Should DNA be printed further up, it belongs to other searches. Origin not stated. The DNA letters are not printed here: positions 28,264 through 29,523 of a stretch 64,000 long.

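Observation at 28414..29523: Catalytically degenerate RmlB-like SDR at the head of the glycan island, next to a 20-codon stub of a paralogous gene start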

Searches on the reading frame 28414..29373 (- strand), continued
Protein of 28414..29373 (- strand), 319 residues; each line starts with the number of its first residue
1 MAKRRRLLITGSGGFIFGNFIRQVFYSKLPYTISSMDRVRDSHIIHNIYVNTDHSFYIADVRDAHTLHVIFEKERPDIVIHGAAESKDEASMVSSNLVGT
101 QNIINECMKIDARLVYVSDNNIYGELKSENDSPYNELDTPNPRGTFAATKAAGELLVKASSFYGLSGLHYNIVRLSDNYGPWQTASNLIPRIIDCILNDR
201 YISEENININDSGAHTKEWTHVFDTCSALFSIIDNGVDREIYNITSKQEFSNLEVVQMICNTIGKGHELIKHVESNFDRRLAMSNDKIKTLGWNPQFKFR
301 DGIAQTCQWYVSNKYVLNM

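Call 53: search_solved_structures(query=A2, show_alignments=5, max_evalue=1e-30)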
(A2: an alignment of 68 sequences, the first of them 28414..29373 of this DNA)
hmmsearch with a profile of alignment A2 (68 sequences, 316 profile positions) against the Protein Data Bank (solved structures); distinct sequences matched with E-value up to 1e-30: 18.
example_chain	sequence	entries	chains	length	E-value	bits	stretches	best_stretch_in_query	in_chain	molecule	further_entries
2hun_A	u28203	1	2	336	9.4e-76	258.3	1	4-314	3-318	336aa long hypothetical dTDP-glucose 4,6-dehydratase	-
6bi4_A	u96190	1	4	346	6.4e-74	252.2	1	4-311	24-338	dTDP-glucose 4,6-dehydratase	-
8du1_A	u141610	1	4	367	5.3e-69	236.1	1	4-314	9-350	dTDP-glucose 4,6-dehydratase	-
1g1a_A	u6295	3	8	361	8.5e-67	228.9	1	6-312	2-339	DTDP-D-GLUCOSE 4,6-DEHYDRATASE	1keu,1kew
8shh_A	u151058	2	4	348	2.5e-65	224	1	6-313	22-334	dTDP-glucose 4,6-dehydratase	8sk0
1bxk_A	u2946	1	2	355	3.9e-64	220.1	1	5-311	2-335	PROTEIN (DTDP-GLUCOSE 4,6-DEHYDRATASE)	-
1kep_A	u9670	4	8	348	5e-63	216.5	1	2-311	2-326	dTDP-D-glucose 4,6-dehydratase | DTDP-GLUCOSE 4,6-DEHYDRATASE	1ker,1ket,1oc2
1r66_A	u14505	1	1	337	5.9e-63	216.2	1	6-311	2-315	TDP-glucose-4,6-dehydratase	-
1r6d_A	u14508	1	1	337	1.3e-62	215.2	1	6-311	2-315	TDP-glucose-4,6-dehydratase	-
6vlo_A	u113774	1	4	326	6.4e-60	206.3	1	4-313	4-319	Putative dTDP-D-glucose 4,6-dehydratase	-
6bwl_A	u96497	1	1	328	4.4e-36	128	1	6-309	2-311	Pal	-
4zrm_A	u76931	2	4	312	1.8e-35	125.9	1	5-308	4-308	UDP-glucose 4-epimerase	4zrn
8vr2_A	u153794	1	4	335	4.1e-34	121.5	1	5-310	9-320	NAD-dependent epimerase/dehydratase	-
8w3u_A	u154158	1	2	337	5.7e-33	117.7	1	2-307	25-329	dTDP-glucose 4,6-dehydratase related protein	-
9ar1_A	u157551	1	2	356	7e-33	117.4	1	2-307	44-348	dTDP-glucose 4,6-dehydratase related protein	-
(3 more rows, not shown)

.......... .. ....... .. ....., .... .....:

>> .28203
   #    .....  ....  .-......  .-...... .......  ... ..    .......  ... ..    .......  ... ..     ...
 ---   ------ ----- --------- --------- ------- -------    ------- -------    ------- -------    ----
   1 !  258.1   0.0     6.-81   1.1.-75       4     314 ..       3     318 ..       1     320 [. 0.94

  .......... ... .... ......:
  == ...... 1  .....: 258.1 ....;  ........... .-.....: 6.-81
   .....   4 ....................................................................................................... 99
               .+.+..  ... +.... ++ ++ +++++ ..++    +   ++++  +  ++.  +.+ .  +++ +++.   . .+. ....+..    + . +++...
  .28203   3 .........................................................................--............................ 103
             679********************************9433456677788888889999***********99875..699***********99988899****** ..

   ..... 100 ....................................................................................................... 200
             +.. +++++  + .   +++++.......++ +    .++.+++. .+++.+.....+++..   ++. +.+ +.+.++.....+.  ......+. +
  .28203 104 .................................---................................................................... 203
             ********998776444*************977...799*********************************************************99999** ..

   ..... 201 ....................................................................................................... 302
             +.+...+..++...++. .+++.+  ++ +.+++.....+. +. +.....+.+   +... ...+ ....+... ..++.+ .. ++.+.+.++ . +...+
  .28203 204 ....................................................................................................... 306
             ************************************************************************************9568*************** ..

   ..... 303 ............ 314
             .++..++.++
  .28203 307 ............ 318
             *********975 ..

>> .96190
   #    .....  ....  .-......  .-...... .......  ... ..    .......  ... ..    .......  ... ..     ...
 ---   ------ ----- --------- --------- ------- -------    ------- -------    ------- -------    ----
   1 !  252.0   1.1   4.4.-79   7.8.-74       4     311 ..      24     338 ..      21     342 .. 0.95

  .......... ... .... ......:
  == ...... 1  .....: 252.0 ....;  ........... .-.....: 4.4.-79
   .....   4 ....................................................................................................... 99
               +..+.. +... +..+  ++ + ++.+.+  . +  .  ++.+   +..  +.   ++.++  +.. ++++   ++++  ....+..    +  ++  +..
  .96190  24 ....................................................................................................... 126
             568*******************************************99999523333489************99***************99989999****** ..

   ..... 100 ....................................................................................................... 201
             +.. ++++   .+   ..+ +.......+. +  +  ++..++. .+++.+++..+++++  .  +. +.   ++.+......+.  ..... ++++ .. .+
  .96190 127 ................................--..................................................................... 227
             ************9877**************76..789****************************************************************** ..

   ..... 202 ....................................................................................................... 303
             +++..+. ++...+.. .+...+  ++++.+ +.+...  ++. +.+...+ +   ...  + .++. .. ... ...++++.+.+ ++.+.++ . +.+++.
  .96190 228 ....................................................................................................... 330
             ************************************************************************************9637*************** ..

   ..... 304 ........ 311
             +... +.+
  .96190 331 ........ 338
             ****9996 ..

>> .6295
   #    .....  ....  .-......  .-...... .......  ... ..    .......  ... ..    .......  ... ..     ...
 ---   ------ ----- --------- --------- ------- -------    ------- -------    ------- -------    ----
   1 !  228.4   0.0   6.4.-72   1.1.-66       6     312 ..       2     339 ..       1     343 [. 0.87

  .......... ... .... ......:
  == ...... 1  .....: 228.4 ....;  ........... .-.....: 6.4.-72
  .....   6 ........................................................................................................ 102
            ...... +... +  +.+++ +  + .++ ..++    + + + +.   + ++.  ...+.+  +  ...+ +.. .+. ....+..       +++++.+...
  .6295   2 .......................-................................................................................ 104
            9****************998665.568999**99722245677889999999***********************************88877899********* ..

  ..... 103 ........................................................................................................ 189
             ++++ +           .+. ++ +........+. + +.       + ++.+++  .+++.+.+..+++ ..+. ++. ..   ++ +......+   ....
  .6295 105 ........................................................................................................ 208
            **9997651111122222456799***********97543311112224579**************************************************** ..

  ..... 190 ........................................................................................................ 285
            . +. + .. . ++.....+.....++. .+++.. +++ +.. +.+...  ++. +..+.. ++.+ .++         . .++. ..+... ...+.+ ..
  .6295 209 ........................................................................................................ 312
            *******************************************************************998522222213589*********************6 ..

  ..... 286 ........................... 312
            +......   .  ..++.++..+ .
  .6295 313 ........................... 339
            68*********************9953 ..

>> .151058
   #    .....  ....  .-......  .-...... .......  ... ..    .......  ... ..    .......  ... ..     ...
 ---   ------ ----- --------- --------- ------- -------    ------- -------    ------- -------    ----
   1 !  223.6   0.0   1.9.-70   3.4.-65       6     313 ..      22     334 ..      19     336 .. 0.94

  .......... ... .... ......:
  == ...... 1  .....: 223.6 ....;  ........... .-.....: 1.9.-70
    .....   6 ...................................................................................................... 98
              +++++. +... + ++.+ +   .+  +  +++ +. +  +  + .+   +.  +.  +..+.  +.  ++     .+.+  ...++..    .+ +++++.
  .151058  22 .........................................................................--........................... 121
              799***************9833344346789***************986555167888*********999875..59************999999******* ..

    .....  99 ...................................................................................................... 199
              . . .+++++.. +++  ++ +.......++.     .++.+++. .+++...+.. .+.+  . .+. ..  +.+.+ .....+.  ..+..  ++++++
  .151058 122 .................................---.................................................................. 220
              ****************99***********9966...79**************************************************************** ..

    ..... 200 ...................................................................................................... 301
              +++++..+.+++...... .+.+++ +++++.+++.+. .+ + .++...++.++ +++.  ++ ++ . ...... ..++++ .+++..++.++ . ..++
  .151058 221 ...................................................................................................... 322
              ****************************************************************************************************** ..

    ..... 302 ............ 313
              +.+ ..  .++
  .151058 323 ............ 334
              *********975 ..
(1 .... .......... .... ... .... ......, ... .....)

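Call 54: search_protein_families(library=ncbifam, proteins=[window:28414-29373:-, P0010, P0022, P0091], max_evalue=1e-10)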
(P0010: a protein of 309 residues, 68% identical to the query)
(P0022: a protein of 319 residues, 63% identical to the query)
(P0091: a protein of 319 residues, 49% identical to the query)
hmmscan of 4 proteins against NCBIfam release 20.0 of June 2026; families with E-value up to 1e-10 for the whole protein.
window:28414-29373:- (319 aa): 10 families
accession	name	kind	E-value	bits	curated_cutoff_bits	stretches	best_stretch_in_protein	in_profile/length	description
TIGR01181.1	dTDP_gluc_dehyt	equivalog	1.1e-62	212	365.1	1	6-315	1-316/321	dTDP-glucose 4,6-dehydratase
NF007490.0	PRK10084.1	subfamily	2.8e-33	115.4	649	1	6-315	2-339/361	dTDP-glucose 4,6-dehydratase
NF007582.0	PRK10217.1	equivalog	8.2e-33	114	698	1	5-314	2-335/355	dTDP-glucose 4,6-dehydratase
TIGR04180.1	EDH_00030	hypoth_equivalog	5.3e-20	71.7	475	1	8-297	2-296/297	NAD-dependent 4,6-dehydratase LegB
TIGR01179.1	galE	equivalog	5.4e-20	71.5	262.3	1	6-313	1-328/332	UDP-glucose 4-epimerase GalE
NF047922.1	GDPFucSynFcl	equivalog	1.5e-17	64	500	1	60-314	38-305/308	GDP-L-fucose synthase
TIGR01214.1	rmlD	equivalog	4.7e-17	62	224.05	1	6-267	1-230/285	dTDP-4-dehydrorhamnose reductase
TIGR02622.1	CDP_4_6_dhtase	equivalog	1.3e-16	60.7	278.45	1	4-312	4-332/352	CDP-glucose 4,6-dehydratase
TIGR02197.1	heptose_epim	equivalog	5.2e-15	55.4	274.6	1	7-311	1-314/316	ADP-glyceromanno-heptose 6-epimerase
NF008872.0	PRK11908.1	equivalog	2.3e-11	43.3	294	0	7-310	4-335/349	bifunctional UDP-4-keto-pentose/UDP-xylose synthase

P0010 (309 aa): 10 families
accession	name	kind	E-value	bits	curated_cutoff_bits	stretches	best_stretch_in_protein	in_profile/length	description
TIGR01181.1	dTDP_gluc_dehyt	equivalog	3.6e-68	230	365.1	1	6-306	1-317/321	dTDP-glucose 4,6-dehydratase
NF007490.0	PRK10084.1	subfamily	4.1e-41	141.2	649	1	6-305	2-339/361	dTDP-glucose 4,6-dehydratase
NF007582.0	PRK10217.1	equivalog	1.3e-38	133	698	1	5-305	2-336/355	dTDP-glucose 4,6-dehydratase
TIGR01179.1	galE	equivalog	6.9e-21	74.4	262.3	1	6-303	1-328/332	UDP-glucose 4-epimerase GalE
TIGR04180.1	EDH_00030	hypoth_equivalog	1.2e-19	70.5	475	1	8-266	2-269/297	NAD-dependent 4,6-dehydratase LegB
TIGR01214.1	rmlD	equivalog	7.6e-19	67.9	224.05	1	6-257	1-230/285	dTDP-4-dehydrorhamnose reductase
TIGR02197.1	heptose_epim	equivalog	3e-18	66.1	274.6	1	7-302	1-315/316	ADP-glyceromanno-heptose 6-epimerase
TIGR02622.1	CDP_4_6_dhtase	equivalog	7.6e-17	61.5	278.45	1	3-302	3-332/352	CDP-glucose 4,6-dehydratase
NF047922.1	GDPFucSynFcl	equivalog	1.6e-14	54.1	500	1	193-304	193-305/308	GDP-L-fucose synthase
NF008872.0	PRK11908.1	equivalog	2.1e-11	43.4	294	0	5-302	2-337/349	bifunctional UDP-4-keto-pentose/UDP-xylose synthase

P0022 (319 aa): 21 families
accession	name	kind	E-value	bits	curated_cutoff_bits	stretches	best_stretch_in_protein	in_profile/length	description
TIGR01181.1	dTDP_gluc_dehyt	equivalog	4e-98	328.4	365.1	1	6-314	1-315/321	dTDP-glucose 4,6-dehydratase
NF007490.0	PRK10084.1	subfamily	9.2e-67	225.5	649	1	6-314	2-338/361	dTDP-glucose 4,6-dehydratase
NF007582.0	PRK10217.1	equivalog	7.9e-64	216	698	1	5-314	2-335/355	dTDP-glucose 4,6-dehydratase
TIGR01179.1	galE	equivalog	2.5e-33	115.3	262.3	1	6-312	1-327/332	UDP-glucose 4-epimerase GalE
TIGR04180.1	EDH_00030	hypoth_equivalog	1.2e-32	113.2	475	1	7-271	1-265/297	NAD-dependent 4,6-dehydratase LegB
TIGR02622.1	CDP_4_6_dhtase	equivalog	2.8e-28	99.1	278.45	1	3-311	3-331/352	CDP-glucose 4,6-dehydratase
TIGR01214.1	rmlD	equivalog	9e-26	90.6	224.05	1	6-266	1-230/285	dTDP-4-dehydrorhamnose reductase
TIGR02197.1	heptose_epim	equivalog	2.5e-22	79.4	274.6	1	7-312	1-315/316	ADP-glyceromanno-heptose 6-epimerase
NF047922.1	GDPFucSynFcl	equivalog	9.1e-22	77.9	500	1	59-314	37-305/308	GDP-L-fucose synthase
TIGR03589.1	PseB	equivalog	2e-18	66.5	407.75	1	1-241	1-224/324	UDP-N-acetylglucosamine 4,6-dehydratase (inverting)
NF008872.0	PRK11908.1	equivalog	3.9e-16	59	294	1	5-264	2-273/349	bifunctional UDP-4-keto-pentose/UDP-xylose synthase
NF042422.1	oxyalk_red_OleD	equivalog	4.7e-16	59.1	580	1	6-238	2-221/329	2-alkyl-3-oxoalkanoate reductase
NF042423.1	oxyalk_red_Shew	equivalog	6.6e-16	58.3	580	1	3-227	7-216/331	2-alkyl-3-oxoalkanoate reductase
NF005998.1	PRK08125.1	equivalog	1.6e-14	53.2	777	1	3-263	314-586/649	bifunctional UDP-4-amino-4-deoxy-L-arabinose formyltransferase/UDP-glucuronic acid oxidase ArnA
TIGR01746.1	Thioester-redct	subfamily_domain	1.3e-13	50.9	213.35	1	75-264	88-282/371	thioester reductase domain-containing protein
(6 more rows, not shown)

P0091 (319 aa): 18 families
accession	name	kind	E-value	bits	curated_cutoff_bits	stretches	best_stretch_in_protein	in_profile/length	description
TIGR01181.1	dTDP_gluc_dehyt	equivalog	4.6e-101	338.1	365.1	1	5-318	1-318/321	dTDP-glucose 4,6-dehydratase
NF007490.0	PRK10084.1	subfamily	3.7e-64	217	649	1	5-316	2-339/361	dTDP-glucose 4,6-dehydratase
NF007582.0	PRK10217.1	equivalog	1.4e-63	215.1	698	1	4-317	2-337/355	dTDP-glucose 4,6-dehydratase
TIGR01179.1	galE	equivalog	2.8e-40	138.1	262.3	1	5-313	1-327/332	UDP-glucose 4-epimerase GalE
TIGR04180.1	EDH_00030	hypoth_equivalog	9.8e-35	120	475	1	6-298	1-296/297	NAD-dependent 4,6-dehydratase LegB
TIGR02622.1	CDP_4_6_dhtase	equivalog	1.2e-28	100.2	278.45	1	2-313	3-332/352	CDP-glucose 4,6-dehydratase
NF047922.1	GDPFucSynFcl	equivalog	8.1e-24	84.6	500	1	57-315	37-305/308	GDP-L-fucose synthase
TIGR01214.1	rmlD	equivalog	1e-21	77.3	224.05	1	5-263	1-228/285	dTDP-4-dehydrorhamnose reductase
TIGR02197.1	heptose_epim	equivalog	5.5e-20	71.8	274.6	1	6-313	1-315/316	ADP-glyceromanno-heptose 6-epimerase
NF011728.1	PRK15181.1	equivalog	9.8e-18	64.3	760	1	4-314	16-340/348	Vi polysaccharide biosynthesis UDP-N-acetylglucosaminuronic acid C-4 epimerase TviC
NF007956.0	PRK10675.1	subfamily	1.1e-17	64.2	394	1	5-312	2-330/338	UDP-glucose 4-epimerase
NF042422.1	oxyalk_red_OleD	equivalog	5.4e-17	62.2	580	1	5-263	2-252/329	2-alkyl-3-oxoalkanoate reductase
TIGR03589.1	PseB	equivalog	1.2e-16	60.6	407.75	1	2-127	3-128/324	UDP-N-acetylglucosamine 4,6-dehydratase (inverting)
NF008872.0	PRK11908.1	equivalog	5.8e-14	51.9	294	1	4-258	2-268/349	bifunctional UDP-4-keto-pentose/UDP-xylose synthase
NF041293.1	G6PDh_Azf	equivalog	9.3e-14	51.4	400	1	4-176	3-177/252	NAD-dependent glucose-6-phosphate dehydrogenase Azf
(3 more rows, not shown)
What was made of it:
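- TIGR01181 score is 212 bits, against 328-338 in intact relatives (call 54).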

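Call 55: fold_search(model_id=the predicted structure, library=pdb)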
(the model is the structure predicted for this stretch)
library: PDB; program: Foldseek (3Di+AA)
matches with E <= 10: 1929; with E <= 0.001: 1176
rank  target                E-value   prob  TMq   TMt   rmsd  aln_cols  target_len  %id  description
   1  2hun_B                4.6e-32  1.00  0.89  0.87   2.2       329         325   30  Crystal structure of hypothetical protein PH0414 from Pyrococcus horikoshii OT3 (released 2007-01-26)
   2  6bi4_A                1.9e-31  1.00  0.88  0.91   2.1       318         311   27  2.9 Angstrom Resolution Crystal Structure of dTDP-Glucose 4,6-dehydratase (rfbB) from Bacillus anthracis str. Ames in  (released 2017-11-08)
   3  6bi4_B                2.4e-31  1.00  0.88  0.90   2.1       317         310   27  2.9 Angstrom Resolution Crystal Structure of dTDP-Glucose 4,6-dehydratase (rfbB) from Bacillus anthracis str. Ames in  (released 2017-11-08)
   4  8du1_D                2.5e-31  1.00  0.88  0.78   2.8       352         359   29  Crystal Structure of NAD bound dTDP-glucose 4,6-dehydratase from Elizabethkingia anophelis (released 2022-08-10)
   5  8du1_A                2.8e-31  1.00  0.88  0.78   2.4       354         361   29  Crystal Structure of NAD bound dTDP-glucose 4,6-dehydratase from Elizabethkingia anophelis (released 2022-08-10)
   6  8du1_B                3.2e-31  1.00  0.88  0.78   2.5       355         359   28  Crystal Structure of NAD bound dTDP-glucose 4,6-dehydratase from Elizabethkingia anophelis (released 2022-08-10)
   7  8sk0_B                5.5e-31  1.00  0.88  0.85   2.1       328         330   25  Crystal structure of EvdS6 decarboxylase in ligand bound state (released 2023-08-09)
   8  8du1_C                7.1e-31  1.00  0.88  0.80   2.4       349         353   29  Crystal Structure of NAD bound dTDP-glucose 4,6-dehydratase from Elizabethkingia anophelis (released 2022-08-10)
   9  1keu_A                1.2e-30  1.00  0.89  0.79   2.4       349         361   28  The crystal structure of dTDP-D-glucose 4,6-dehydratase (RmlB) from Salmonella enterica serovar Typhimurium with dTDP- (released 2002-01-25)
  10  8shh_A                1.6e-30  1.00  0.89  0.88   2.1       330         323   25  Crystal structure of EvdS6 decarboxylase in ligand free state (released 2023-08-09)
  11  1g1a_A                1.9e-30  1.00  0.89  0.81   2.7       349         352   28  THE CRYSTAL STRUCTURE OF DTDP-D-GLUCOSE 4,6-DEHYDRATASE (RMLB)FROM SALMONELLA ENTERICA SEROVAR TYPHIMURIUM (released 2001-03-21)
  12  8shh_B                4.1e-30  1.00  0.88  0.87   2.0       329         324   26  Crystal structure of EvdS6 decarboxylase in ligand free state (released 2023-08-09)
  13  1kep_B                5.2e-30  1.00  0.89  0.82   2.4       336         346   27  The crystal structure of dTDP-D-glucose 4,6-dehydratase (RmlB) from Streptococcus suis with dTDP-xylose bound (released 2002-01-25)
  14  1r66                  6.3e-30  1.00  0.87  0.87   2.3       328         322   28  Crystal Structure of DesIV (dTDP-glucose 4,6-dehydratase) from Streptomyces venezuelae with NAD and TYD bound (released 2004-01-27)
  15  1ker_B                6.7e-30  1.00  0.89  0.82   2.3       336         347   27  The crystal structure of dTDP-D-glucose 4,6-dehydratase (RmlB) from Streptococcus suis with dTDP-D-glucose bound (released 2002-01-25)
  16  2hun_A                1.2e-29  1.00  0.85  0.82   2.7       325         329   31  Crystal structure of hypothetical protein PH0414 from Pyrococcus horikoshii OT3 (released 2007-01-26)
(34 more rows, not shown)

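Call 71: search_protein_families(library=pfam, proteins=[L128:7527-9995:+, L131:343-2925:+, L001:6657-8000:+, L126:3856-5001:+], max_evalue=0.001)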
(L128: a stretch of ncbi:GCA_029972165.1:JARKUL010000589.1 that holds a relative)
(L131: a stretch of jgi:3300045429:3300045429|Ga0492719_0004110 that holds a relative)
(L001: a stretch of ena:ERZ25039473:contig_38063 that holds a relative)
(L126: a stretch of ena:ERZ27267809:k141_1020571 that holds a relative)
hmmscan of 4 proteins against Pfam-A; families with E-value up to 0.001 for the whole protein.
L128:7527-9995:+ (822 aa): 3 families
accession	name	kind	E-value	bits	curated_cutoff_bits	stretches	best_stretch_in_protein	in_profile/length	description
PF01370.27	Epimerase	-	9.1e-44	150.1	20.9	1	5-252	1-240/240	NAD dependent epimerase/dehydratase family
PF16363.11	GDP_Man_Dehyd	-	1.9e-16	60.9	27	1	38-315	58-331/332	GDP-mannose 4,6 dehydratase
PF04321.23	RmlD_sub_bind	-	1.3e-05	24.9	27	1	4-65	2-61/287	RmlD substrate binding domain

L131:343-2925:+ (860 aa): 2 families
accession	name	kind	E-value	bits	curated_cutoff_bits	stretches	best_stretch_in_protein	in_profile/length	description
PF01370.27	Epimerase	-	1.5e-43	149.4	20.9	1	4-268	1-240/240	NAD dependent epimerase/dehydratase family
PF16363.11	GDP_Man_Dehyd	-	7.9e-18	65.4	27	1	5-332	1-332/332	GDP-mannose 4,6 dehydratase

L001:6657-8000:+ (447 aa): 1 family
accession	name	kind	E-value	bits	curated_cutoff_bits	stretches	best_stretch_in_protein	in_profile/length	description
PF02637.23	GatB_Yqey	-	0.00053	20.3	27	0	120-157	90-127/148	GatB domain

L126:3856-5001:+ (381 aa): 0 families
